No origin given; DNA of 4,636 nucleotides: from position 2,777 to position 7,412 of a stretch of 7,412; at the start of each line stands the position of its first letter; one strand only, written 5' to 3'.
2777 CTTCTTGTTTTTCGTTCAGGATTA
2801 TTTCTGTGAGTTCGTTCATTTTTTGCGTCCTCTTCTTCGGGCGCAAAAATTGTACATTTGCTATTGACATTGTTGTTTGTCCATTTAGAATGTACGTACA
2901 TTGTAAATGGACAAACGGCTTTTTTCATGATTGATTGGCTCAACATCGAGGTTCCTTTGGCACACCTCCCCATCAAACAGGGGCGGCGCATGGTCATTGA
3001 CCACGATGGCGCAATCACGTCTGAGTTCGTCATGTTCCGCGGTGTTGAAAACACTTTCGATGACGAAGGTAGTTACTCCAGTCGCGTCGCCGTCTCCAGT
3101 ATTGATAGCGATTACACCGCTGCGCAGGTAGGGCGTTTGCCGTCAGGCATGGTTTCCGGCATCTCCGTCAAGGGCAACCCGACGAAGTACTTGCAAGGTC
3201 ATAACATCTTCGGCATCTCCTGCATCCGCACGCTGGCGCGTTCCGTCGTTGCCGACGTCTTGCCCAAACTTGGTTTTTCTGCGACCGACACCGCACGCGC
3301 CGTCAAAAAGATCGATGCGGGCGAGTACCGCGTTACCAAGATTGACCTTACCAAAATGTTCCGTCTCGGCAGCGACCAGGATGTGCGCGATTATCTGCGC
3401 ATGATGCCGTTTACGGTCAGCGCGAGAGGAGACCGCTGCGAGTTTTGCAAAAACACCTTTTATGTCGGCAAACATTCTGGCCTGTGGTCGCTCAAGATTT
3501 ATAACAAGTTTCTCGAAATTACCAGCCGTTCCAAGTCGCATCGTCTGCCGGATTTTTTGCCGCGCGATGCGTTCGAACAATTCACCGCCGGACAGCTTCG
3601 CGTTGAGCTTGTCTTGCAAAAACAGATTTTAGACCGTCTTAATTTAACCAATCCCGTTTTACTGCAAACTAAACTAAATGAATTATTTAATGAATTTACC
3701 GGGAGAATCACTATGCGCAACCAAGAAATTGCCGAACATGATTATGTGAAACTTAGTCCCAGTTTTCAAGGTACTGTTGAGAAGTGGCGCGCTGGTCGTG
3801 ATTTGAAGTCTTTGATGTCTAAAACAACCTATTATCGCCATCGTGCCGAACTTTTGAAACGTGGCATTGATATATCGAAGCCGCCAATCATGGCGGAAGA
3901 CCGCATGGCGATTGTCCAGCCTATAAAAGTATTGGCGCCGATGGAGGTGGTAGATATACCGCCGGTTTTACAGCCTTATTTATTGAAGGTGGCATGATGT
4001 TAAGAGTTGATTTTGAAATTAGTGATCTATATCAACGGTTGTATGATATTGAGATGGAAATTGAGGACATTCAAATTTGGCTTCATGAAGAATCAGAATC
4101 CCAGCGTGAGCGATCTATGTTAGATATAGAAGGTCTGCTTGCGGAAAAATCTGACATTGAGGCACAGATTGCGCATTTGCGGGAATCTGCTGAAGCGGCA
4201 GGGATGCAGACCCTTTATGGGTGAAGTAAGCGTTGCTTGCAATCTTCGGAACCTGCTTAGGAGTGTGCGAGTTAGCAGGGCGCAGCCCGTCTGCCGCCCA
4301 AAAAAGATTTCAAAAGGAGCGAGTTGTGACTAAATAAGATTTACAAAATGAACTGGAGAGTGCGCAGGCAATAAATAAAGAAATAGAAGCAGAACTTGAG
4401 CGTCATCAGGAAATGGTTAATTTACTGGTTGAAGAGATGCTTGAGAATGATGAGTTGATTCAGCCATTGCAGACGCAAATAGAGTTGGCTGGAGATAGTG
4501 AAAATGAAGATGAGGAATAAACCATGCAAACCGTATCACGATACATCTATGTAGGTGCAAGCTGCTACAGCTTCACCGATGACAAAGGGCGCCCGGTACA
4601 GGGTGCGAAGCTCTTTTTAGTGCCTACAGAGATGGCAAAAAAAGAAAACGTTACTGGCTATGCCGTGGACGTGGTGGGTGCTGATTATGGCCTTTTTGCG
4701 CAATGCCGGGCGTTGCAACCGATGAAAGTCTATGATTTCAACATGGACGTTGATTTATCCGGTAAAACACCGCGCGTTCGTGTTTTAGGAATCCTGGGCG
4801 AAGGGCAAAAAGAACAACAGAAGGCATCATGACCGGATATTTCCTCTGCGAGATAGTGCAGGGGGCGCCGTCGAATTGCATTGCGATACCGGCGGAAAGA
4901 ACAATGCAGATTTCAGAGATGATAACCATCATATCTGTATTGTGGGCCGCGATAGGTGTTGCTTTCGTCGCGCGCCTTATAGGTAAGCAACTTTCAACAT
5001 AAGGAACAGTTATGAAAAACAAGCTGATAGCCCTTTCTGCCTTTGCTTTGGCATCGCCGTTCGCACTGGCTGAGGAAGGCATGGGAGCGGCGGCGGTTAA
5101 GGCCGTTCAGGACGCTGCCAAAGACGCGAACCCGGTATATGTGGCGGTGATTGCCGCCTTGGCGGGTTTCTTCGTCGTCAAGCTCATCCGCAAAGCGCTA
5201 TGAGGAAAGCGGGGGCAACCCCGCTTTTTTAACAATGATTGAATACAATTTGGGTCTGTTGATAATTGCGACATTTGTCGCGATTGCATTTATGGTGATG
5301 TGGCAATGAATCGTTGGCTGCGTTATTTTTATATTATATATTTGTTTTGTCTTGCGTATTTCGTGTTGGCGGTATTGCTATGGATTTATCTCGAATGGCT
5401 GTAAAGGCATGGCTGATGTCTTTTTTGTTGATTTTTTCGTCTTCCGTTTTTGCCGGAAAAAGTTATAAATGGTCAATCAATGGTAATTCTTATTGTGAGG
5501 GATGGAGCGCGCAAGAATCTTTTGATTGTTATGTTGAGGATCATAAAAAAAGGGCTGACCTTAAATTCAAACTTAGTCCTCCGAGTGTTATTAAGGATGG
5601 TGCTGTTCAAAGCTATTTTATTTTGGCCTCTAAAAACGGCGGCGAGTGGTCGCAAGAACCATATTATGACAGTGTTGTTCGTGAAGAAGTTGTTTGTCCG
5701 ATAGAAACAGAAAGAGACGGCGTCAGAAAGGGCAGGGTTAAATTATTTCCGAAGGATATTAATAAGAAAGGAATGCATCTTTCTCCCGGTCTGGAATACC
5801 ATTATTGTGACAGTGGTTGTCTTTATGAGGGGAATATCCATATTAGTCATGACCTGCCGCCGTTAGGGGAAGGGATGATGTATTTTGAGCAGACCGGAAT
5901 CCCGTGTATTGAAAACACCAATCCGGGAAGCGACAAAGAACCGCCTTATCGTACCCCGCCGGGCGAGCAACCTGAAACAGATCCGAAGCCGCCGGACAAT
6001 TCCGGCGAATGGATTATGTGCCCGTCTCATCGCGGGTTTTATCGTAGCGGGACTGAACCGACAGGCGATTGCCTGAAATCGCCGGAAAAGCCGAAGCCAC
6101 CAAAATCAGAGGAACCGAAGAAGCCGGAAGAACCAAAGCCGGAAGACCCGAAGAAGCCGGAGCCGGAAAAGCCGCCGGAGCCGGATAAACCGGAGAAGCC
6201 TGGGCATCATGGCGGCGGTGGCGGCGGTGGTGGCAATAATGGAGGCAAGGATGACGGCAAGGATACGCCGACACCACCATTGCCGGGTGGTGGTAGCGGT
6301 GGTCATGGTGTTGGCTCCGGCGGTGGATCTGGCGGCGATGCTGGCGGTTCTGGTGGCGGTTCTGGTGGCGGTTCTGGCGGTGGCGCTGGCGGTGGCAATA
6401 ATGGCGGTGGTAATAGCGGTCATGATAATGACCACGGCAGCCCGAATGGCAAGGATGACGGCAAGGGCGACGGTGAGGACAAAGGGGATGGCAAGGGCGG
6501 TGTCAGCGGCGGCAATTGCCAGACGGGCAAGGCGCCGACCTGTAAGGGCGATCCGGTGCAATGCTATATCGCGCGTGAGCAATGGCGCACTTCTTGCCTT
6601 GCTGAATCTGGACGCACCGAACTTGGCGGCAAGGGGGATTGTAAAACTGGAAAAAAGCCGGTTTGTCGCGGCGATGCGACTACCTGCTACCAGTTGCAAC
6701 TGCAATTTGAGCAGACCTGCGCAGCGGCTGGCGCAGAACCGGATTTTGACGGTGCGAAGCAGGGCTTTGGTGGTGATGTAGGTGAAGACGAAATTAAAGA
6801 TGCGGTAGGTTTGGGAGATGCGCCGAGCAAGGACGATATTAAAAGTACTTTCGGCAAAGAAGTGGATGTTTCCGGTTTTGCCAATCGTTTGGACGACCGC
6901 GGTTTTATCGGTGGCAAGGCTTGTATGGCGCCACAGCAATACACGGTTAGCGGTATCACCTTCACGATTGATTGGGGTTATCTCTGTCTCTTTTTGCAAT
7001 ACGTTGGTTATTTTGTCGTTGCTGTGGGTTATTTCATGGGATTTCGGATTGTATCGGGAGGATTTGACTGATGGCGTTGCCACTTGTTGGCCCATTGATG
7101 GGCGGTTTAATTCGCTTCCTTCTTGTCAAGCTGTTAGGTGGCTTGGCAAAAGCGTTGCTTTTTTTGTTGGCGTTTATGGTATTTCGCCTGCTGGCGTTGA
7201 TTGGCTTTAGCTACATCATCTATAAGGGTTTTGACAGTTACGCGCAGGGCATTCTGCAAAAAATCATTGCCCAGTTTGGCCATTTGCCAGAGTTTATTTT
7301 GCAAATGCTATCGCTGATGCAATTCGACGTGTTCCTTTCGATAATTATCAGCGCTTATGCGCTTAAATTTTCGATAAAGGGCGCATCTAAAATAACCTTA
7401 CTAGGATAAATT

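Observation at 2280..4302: Sharply bounded 108-nt structured element in two direct copies, one intergenic and one inside a coding operon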

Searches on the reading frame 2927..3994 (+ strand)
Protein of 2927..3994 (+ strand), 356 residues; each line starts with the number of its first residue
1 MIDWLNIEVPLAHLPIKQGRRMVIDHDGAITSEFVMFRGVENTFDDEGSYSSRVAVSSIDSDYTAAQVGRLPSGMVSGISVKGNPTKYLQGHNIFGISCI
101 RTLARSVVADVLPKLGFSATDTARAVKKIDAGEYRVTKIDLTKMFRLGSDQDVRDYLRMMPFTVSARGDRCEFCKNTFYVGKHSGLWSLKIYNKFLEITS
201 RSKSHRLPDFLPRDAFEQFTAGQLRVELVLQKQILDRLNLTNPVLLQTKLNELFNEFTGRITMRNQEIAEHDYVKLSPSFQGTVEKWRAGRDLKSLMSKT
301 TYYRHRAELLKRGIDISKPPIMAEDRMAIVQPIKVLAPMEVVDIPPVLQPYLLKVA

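Call 28: find_related_loci(query=window:2927-3994:+, collection=viral_contigs, flank=10000)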
Query window:2927-3994:+ (356 aa) in viral_contigs; peptide patterns used: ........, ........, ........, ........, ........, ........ (x = any residue, [..] = any of these).
20 stretches matched a pattern; 13 encode a relative of the query (tblastn E <= 1e-3); 13 distinct loci.
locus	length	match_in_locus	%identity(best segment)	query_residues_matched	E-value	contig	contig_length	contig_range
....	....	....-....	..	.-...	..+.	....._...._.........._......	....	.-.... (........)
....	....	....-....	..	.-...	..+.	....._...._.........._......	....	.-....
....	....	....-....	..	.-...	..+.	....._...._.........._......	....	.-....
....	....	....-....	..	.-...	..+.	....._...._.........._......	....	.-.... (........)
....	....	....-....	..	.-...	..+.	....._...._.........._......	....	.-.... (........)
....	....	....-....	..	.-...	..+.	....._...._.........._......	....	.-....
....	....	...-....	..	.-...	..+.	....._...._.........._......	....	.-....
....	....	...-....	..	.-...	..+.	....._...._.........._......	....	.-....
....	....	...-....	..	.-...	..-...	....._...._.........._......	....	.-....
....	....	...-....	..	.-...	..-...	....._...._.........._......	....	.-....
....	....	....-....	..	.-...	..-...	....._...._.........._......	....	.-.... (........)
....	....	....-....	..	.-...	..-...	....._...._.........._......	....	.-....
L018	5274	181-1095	33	1-320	7e-46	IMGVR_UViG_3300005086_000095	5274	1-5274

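Call 29: search_protein_families(library=pfam, proteins=[window:2927-3994:+], max_evalue=0.01)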
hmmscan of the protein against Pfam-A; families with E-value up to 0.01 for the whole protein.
window:2927-3994:+ (356 aa): 2 families
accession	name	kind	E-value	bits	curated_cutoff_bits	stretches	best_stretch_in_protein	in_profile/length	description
PF05144.20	Phage_CRI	-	5.4e-36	124.9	21.7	1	1-241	1-224/232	Replication-associated protein G2P N-terminal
PF05155.20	G2P_X_C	-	7.2e-09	36.6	25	1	284-335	20-70/88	Replication-associated protein G2P C-terminal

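Call 52: find_homologous_proteins(query=window:2927-3994:+, max_evalue=1e-40)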
Query window:2927-3994:+ (356 aa): 40 proteins with E <= 1e-40 among 2560 candidates.
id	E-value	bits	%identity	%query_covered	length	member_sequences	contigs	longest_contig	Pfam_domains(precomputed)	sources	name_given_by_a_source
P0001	4.7e-220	748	94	100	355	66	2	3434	PF05144.21,PF05155.21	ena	-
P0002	3.1e-216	735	91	100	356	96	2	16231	PF05144.21,PF05155.21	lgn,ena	-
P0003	4.4e-207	705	90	100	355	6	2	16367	PF05144.21,PF05155.21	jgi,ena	jgi:replication-associated protein G2P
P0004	2.9e-205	699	89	100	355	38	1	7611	PF05144.21,PF05155.21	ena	-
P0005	1.5e-164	565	70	100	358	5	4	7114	PF05144.21,PF05155.21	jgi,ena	jgi:replication-associated protein G2P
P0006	6.4e-155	533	68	100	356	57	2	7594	PF05144.21,PF05155.21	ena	-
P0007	2.5e-142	492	60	99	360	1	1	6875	PF05144.21,PF05155.21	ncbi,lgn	-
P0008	4.5e-139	481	60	100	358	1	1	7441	PF05144.21,PF05155.21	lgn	-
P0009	3.5e-135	469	62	99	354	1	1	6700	PF05144.21,PF05155.21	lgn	-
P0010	1.9e-128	446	58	99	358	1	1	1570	PF05144.21,PF05155.21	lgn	-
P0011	4.7e-127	442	56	100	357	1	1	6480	PF05144.21,PF05155.21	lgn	-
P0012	5.7e-127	442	56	99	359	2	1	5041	PF05144.21,PF05155.21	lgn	-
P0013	2.0e-126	440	57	100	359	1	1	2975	PF05144.21,PF05155.21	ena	-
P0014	4.9e-124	432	54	99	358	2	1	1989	PF05144.21,PF05155.21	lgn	-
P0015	3.1e-123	429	55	100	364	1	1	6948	PF05144.21,PF05155.21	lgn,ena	-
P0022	1.1e-110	388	52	100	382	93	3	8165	PF05144.21,PF05155.21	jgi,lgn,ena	-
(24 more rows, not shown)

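Call 53: find_encoding_contigs(protein=P0002, flank=10000, max_places=6)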
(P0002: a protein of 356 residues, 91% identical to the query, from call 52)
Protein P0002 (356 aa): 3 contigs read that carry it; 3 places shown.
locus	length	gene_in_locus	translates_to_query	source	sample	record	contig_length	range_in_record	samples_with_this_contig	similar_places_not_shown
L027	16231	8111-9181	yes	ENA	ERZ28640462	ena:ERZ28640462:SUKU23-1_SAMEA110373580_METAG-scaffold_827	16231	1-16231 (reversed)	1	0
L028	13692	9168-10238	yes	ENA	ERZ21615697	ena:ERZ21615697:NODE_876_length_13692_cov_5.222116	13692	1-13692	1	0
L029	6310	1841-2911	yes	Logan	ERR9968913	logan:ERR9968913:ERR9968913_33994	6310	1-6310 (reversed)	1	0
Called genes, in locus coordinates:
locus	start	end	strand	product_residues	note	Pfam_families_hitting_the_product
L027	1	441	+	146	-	?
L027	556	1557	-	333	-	PF00586:AIRS, PF02769:AIRS_C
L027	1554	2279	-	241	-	PF01259:SAICAR_synt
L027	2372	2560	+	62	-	PF01361:Tautomerase, PF14552:Tautomerase_2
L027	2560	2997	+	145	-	-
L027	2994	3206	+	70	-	PF04102:SlyX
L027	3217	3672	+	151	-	PF11948:DUF3465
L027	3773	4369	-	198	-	PF16960:HpuA, PF01298:TbpB_B_D, PF08794:FHBP_C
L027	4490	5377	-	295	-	PF01040:UbiA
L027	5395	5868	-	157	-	PF00588:SpoU_methylase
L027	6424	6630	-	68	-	-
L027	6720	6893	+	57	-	PF04221:RelB (weak)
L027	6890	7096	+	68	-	-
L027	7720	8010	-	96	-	-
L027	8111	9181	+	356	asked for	PF05144:Phage_CRI, PF05155:G2P_X_C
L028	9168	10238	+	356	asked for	PF05144:Phage_CRI, PF05155:G2P_X_C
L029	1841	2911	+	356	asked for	PF05144:Phage_CRI, PF05155:G2P_X_C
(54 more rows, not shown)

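Call 54: find_encoding_contigs(protein=P0003, flank=10000, max_places=6)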
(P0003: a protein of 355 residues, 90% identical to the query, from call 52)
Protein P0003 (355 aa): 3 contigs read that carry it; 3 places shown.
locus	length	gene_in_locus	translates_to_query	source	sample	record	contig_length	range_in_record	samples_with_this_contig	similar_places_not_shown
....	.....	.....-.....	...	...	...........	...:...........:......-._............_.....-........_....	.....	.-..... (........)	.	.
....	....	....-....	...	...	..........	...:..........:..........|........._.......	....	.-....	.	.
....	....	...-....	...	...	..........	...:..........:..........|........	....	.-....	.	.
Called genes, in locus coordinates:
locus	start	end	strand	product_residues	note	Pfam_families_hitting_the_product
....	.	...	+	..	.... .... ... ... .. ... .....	?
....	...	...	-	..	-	-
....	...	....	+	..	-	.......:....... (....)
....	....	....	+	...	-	-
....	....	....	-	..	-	-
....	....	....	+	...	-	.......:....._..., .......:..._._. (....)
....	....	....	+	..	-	-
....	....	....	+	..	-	-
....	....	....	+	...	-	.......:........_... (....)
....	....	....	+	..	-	-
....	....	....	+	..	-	-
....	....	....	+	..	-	-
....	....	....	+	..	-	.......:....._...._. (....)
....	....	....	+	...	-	-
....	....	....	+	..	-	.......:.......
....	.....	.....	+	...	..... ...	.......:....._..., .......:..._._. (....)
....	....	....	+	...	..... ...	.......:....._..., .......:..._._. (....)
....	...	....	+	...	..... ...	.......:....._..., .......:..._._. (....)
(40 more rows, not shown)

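Call 55: find_encoding_contigs(protein=P0004, flank=10000, max_places=6)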
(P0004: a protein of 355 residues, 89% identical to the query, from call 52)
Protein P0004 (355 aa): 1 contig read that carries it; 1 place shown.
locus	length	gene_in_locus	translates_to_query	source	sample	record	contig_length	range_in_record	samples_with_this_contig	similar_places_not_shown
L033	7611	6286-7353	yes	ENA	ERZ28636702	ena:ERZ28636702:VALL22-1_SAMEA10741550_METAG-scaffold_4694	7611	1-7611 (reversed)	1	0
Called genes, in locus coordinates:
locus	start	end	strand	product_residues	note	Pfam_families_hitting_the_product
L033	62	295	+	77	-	-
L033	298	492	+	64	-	-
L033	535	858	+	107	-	PF17426:Putative_G5P (weak)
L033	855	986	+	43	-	-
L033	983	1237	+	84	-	-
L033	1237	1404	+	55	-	-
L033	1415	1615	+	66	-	PF05356:Phage_Coat_B (weak)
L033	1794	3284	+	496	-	-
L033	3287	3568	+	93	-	PF10734:DUF2523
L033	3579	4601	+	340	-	PF05707:Zot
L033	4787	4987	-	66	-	-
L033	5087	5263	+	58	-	PF07878:RHH_5 (weak)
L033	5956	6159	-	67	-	-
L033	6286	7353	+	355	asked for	PF05144:Phage_CRI, PF05155:G2P_X_C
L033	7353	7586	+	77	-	-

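Call 57: find_encoding_contigs(protein=P0001, flank=10000, max_places=6)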
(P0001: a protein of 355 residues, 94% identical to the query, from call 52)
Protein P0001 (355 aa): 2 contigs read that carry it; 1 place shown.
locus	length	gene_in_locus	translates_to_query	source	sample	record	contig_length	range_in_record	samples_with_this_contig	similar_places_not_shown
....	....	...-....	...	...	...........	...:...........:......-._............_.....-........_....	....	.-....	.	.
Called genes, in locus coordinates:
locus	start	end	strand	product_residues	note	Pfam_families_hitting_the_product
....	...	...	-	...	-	-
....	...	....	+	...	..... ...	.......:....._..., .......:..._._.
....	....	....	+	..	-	-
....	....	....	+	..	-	-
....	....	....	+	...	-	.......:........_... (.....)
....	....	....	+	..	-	-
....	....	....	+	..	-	-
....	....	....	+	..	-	-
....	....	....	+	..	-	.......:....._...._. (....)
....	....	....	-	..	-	?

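Call 58: find_encoding_contigs(protein=P0022, flank=10000, max_places=8)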
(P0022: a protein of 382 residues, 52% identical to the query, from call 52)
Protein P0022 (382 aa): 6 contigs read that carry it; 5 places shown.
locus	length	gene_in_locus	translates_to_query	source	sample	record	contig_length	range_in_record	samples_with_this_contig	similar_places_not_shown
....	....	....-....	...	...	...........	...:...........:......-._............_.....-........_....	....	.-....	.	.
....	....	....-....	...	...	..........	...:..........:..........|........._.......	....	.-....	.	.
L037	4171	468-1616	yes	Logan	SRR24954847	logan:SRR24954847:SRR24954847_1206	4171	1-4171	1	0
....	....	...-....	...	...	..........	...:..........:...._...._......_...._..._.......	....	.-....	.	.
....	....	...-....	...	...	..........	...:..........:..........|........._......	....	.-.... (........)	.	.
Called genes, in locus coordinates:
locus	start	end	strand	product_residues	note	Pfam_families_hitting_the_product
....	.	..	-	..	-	?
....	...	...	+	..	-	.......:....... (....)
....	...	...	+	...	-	-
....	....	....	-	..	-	-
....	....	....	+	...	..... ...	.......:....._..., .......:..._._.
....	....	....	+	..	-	-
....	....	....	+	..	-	-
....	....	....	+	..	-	-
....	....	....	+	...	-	-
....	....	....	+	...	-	-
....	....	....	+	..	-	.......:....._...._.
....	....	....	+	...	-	-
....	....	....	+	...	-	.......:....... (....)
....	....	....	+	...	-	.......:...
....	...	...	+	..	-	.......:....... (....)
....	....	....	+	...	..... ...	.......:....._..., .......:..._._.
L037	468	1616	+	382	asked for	PF05144:Phage_CRI, PF05155:G2P_X_C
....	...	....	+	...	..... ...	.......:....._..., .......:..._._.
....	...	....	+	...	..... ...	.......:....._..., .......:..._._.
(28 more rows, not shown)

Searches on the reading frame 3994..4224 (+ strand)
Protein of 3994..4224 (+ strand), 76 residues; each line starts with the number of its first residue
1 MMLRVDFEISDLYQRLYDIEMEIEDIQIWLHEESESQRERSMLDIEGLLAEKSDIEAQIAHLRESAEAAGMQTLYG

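Call 29: search_protein_families(library=pfam, proteins=[window:3994-4221:+], max_evalue=0.01)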
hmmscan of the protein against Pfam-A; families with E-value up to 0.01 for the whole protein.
window:3994-4221:+ (76 aa): 0 families

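Call 62: find_encoding_contigs(protein=window:3994-4224:+, flank=10000, max_places=10)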
Protein window:3994-4224:+ (76 aa): 5 contigs read that carry it; 3 places shown.
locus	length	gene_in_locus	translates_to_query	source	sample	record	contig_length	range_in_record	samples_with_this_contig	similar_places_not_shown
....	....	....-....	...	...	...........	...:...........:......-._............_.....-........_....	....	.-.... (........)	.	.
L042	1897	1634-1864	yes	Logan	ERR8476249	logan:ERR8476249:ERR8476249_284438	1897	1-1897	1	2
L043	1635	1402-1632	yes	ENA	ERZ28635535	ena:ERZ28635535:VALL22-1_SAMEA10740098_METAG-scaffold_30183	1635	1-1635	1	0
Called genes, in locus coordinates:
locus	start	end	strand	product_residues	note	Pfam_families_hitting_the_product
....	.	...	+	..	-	?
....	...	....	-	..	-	-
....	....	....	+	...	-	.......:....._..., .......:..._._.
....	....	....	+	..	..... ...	-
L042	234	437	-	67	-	-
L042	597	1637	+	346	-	PF05144:Phage_CRI, PF05155:G2P_X_C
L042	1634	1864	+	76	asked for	-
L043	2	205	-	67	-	?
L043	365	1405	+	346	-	PF05144:Phage_CRI, PF05155:G2P_X_C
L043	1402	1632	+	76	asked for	-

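Call 70: search_protein_families(library=phrogs, proteins=[window:3994-4221:+], max_evalue=0.001)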
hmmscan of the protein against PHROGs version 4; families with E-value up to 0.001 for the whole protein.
window:3994-4221:+ (76 aa): 0 families

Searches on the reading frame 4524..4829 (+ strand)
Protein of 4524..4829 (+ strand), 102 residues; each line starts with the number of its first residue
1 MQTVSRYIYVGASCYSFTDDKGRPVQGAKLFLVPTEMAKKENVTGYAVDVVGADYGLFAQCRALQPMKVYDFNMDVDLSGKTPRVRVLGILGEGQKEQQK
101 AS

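Call 29: search_protein_families(library=pfam, proteins=[window:4524-4829:+], max_evalue=0.01)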
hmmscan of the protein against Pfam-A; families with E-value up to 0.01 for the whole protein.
window:4524-4829:+ (102 aa): 0 families

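Call 70: search_protein_families(library=phrogs, proteins=[window:4524-4829:+], max_evalue=0.001)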
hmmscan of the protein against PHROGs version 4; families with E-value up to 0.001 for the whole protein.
window:4524-4829:+ (102 aa): 1 family
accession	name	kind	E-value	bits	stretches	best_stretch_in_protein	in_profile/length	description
phrog_22642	-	unknown function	1.7e-05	26.1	1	10-79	10-75/108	-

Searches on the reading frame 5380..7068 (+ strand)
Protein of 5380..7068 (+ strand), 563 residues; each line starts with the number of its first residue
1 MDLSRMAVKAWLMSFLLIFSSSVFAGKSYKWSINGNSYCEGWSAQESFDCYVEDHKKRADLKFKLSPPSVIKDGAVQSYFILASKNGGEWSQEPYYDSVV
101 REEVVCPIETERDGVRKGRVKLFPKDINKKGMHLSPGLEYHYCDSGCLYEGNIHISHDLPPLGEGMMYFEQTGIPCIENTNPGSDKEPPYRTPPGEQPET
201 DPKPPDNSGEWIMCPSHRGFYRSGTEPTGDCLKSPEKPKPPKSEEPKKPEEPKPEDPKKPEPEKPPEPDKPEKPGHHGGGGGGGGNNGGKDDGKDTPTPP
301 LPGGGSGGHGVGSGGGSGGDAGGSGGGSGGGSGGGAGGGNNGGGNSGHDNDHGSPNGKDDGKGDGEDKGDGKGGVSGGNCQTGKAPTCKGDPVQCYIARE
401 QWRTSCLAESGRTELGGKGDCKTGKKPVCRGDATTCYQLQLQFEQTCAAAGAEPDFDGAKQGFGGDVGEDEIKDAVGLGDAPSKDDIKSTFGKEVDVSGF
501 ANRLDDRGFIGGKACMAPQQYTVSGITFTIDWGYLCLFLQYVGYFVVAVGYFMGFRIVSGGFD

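Call 70: search_protein_families(library=phrogs, proteins=[window:5380-7068:+], max_evalue=0.001)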
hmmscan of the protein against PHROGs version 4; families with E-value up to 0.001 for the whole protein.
window:5380-7068:+ (563 aa): 4 families
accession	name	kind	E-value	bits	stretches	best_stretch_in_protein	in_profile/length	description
phrog_4352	-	unknown function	1.9e-29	103.9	2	417-562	349-478/479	-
phrog_4454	-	unknown function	5.4e-22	79.7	1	227-561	238-475/477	-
phrog_18418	-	unknown function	7.6e-11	42.7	1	337-563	72-297/298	-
phrog_815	-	unknown function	0.00097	19.4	1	10-339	6-297/420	-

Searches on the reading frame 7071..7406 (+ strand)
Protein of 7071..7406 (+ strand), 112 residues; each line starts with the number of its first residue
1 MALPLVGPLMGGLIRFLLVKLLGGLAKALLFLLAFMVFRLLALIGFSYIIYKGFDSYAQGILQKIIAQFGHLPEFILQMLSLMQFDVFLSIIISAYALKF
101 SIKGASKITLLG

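Call 29: search_protein_families(library=pfam, proteins=[window:7071-7406:+], max_evalue=0.01)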
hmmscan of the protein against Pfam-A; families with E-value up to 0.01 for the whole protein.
window:7071-7406:+ (112 aa): 1 family
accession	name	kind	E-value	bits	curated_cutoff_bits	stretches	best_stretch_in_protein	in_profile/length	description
PF10734.14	DUF2523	-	1.4e-09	38.7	22.1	1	25-103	1-79/80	Protein of unknown function (DUF2523)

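Call 70: search_protein_families(library=phrogs, proteins=[window:7071-7406:+], max_evalue=0.001)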
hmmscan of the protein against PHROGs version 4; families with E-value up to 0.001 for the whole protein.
window:7071-7406:+ (112 aa): 1 family
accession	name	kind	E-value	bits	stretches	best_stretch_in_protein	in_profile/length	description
phrog_1242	-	head and packaging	2.2e-16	60.8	1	21-107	2-88/97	minor head protein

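Call 78: find_related_loci(query=window:7071-7406:+, collection=viral_contigs, flank=10000)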
Query window:7071-7406:+ (112 aa) in viral_contigs; peptide patterns used: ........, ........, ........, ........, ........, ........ (x = any residue, [..] = any of these).
154 stretches matched a pattern; 2 encode a relative of the query (tblastn E <= 1e-3); 2 distinct loci.
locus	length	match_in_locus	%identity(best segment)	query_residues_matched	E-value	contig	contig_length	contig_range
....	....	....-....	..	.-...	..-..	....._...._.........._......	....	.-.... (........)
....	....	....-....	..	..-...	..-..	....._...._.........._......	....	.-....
